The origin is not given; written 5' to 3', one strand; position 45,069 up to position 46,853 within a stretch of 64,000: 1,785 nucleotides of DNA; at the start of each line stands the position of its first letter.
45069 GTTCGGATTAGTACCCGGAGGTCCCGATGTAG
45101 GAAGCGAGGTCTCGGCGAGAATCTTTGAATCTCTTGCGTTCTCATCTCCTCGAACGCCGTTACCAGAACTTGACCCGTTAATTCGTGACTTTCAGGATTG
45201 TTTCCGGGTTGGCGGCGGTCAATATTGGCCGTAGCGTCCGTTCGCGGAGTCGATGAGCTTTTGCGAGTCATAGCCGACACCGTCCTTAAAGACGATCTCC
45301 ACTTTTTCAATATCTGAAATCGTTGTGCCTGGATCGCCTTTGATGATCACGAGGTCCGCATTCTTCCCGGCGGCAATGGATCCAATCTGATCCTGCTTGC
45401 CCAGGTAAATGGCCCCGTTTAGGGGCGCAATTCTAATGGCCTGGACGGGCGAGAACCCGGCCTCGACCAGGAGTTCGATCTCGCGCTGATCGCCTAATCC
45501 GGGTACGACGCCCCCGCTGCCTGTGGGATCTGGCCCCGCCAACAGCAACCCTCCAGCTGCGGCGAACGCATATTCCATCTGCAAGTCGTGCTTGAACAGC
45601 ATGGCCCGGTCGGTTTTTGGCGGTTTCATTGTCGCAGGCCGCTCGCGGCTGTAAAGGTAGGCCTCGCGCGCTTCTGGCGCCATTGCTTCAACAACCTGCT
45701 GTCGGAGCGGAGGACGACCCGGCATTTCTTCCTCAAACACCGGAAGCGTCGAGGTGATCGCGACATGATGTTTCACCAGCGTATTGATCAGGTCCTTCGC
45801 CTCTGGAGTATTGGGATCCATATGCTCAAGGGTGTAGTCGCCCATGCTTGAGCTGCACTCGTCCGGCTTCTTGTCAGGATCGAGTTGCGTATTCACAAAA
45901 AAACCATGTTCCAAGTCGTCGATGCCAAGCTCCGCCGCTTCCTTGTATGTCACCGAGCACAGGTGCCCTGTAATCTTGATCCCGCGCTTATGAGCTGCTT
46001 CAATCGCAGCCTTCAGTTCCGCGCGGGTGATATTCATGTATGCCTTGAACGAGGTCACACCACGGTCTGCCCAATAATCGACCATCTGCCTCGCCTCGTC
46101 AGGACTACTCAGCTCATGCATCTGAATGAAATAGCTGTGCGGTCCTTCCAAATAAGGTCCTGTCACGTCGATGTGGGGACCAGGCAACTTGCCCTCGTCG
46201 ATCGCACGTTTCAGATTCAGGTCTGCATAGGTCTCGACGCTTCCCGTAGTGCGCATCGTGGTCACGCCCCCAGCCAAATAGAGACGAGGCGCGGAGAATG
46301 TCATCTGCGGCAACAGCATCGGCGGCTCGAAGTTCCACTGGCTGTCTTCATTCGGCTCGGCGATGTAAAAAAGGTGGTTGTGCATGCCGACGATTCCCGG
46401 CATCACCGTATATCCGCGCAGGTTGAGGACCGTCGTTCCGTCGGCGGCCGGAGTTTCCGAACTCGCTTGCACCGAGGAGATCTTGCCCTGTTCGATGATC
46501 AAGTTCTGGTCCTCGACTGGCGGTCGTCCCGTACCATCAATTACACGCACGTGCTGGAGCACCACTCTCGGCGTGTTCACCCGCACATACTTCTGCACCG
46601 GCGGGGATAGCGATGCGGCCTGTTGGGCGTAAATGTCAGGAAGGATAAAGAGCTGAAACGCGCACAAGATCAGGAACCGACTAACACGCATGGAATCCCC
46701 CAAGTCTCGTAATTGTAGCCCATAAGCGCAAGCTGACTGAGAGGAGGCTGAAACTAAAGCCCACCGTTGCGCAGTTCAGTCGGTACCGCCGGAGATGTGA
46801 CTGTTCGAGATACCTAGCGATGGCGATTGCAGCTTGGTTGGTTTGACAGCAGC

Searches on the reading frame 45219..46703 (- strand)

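Call 33: search_protein_families(library=pfam, proteins=[window:45219-46703:-], max_evalue=0.001)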
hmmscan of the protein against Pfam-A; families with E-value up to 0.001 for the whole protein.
window:45219-46703:- (494 aa): 2 families
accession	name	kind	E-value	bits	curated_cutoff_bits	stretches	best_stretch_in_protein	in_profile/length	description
PF01979.26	Amidohydro_1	-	2.8e-26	93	25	2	99-270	1-179/345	Amidohydrolase family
PF07969.17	Amidohydro_3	-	8e-08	32.6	29.7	0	421-461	411-451/472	Amidohydrolase family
